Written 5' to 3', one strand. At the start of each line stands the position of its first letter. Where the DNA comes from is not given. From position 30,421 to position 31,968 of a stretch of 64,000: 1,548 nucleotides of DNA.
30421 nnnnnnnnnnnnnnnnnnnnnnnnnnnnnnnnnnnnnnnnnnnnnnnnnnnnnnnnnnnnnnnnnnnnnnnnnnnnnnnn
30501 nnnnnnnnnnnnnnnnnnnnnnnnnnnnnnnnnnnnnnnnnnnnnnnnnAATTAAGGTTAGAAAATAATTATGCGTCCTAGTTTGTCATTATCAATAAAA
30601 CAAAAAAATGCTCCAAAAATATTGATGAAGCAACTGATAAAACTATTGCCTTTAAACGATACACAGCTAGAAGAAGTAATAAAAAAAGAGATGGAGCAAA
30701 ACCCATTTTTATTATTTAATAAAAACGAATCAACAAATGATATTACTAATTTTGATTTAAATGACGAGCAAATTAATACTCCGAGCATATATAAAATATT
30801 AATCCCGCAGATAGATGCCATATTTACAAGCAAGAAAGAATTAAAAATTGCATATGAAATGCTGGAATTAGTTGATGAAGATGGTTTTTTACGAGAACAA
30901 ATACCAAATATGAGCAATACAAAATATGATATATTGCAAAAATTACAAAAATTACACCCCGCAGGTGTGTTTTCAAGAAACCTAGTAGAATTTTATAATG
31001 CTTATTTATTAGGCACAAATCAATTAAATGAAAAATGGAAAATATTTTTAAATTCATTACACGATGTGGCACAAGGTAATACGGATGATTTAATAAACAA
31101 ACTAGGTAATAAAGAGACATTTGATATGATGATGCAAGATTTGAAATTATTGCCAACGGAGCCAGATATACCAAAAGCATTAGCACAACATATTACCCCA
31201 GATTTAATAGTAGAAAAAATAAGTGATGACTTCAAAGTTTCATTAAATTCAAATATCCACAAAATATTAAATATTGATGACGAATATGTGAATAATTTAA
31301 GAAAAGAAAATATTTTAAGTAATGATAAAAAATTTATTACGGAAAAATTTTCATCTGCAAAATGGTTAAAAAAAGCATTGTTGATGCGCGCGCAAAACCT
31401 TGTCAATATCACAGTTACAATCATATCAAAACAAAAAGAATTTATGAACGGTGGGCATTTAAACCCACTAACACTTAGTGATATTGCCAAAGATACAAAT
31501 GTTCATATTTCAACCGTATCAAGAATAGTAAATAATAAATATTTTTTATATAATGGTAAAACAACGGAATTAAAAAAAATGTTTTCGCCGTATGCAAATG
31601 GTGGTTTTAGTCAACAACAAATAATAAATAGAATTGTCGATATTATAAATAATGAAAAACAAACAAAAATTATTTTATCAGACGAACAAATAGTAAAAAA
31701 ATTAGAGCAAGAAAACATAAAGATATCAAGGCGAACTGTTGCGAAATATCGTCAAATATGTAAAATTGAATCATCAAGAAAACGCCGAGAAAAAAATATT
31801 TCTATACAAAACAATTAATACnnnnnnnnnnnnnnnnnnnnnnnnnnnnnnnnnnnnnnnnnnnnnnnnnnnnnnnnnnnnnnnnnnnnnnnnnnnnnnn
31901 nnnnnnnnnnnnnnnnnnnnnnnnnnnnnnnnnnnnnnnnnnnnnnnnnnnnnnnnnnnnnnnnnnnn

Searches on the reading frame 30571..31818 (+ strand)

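Call 3: search_protein_families(library=pfam, proteins=[window:30571-31818:+], max_evalue=1)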
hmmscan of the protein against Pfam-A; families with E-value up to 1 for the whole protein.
window:30571-31818:+ (415 aa): 13 families
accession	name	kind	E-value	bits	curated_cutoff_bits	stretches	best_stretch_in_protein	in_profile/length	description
PF04552.19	Sigma54_DBD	-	2.5e-40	138.3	22.8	1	254-406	2-159/160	Sigma-54, DNA binding domain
PF04963.19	Sigma54_CBD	-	5.1e-19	69.2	22.9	1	68-239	7-185/185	Sigma-54 factor, core binding domain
PF00309.25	Sigma54_AID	-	3e-06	27.4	23.8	1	5-47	2-44/46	Sigma-54 factor, Activator interacting domain (AID)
PF00356.27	LacI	-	0.00015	21.9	27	1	301-324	1-24/46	Bacterial regulatory proteins, lacI family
PF13730.12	HTH_36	-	0.0097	16.1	25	1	293-322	20-48/55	Helix-turn-helix domain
PF04218.19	CENP-B_N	-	0.018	15.1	21.2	1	304-323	27-46/53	CENP-B N-terminal DNA-binding domain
PF01047.28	MarR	-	0.02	15.2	24.6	1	297-320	15-38/59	MarR family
PF13384.12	HTH_23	-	0.027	14.7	24.6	0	301-321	19-39/50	Homeodomain-like domain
PF09339.16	HTH_IclR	-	0.035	14.3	22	1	298-321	17-40/52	IclR helix-turn-helix domain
PF01381.28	HTH_3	-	0.051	14.1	23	1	300-323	10-33/55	Helix-turn-helix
PF13565.12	HTH_32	-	0.075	14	33.7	0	350-392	32-71/73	Homeodomain-like domain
PF13542.12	HTH_Tnp_ISL3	-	0.11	12.4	27.4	1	301-321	28-48/51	Helix-turn-helix domain of transposase family ISL3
PF13276.12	HTH_21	-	0.27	11.9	28.1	1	374-406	26-59/60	HTH-like domain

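Call 4: search_protein_families(library=ncbifam, proteins=[window:30571-31818:+], max_evalue=1)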
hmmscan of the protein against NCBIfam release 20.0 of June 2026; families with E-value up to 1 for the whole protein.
window:30571-31818:+ (415 aa): 7 families
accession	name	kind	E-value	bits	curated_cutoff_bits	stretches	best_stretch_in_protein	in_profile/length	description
TIGR02395.1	rpoN_sigma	equivalog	1.3e-74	251.8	277.35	1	10-406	2-434/434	RNA polymerase factor sigma-54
NF004596.0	PRK05932.1-3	subfamily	1.7e-64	218.7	499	2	56-410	138-510/515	RNA polymerase factor sigma-54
NF009118.0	PRK12469.1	subfamily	1.4e-57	195.7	396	2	54-408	106-481/483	RNA polymerase factor sigma-54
NF004595.0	PRK05932.1-2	equivalog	1.4e-50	172.6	513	2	56-407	108-482/484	RNA polymerase factor sigma-54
NF004602.0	PRK05932.2-4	equivalog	2.4e-46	158.4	506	1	10-406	10-409/416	RNA polymerase factor sigma-54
NF004598.0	PRK05932.1-5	equivalog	1.6e-37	129.5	621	2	53-406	128-502/504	RNA polymerase factor sigma-54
NF004597.0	PRK05932.1-4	equivalog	5.2e-35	120.8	817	2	73-407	120-475/477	RNA polymerase factor sigma-54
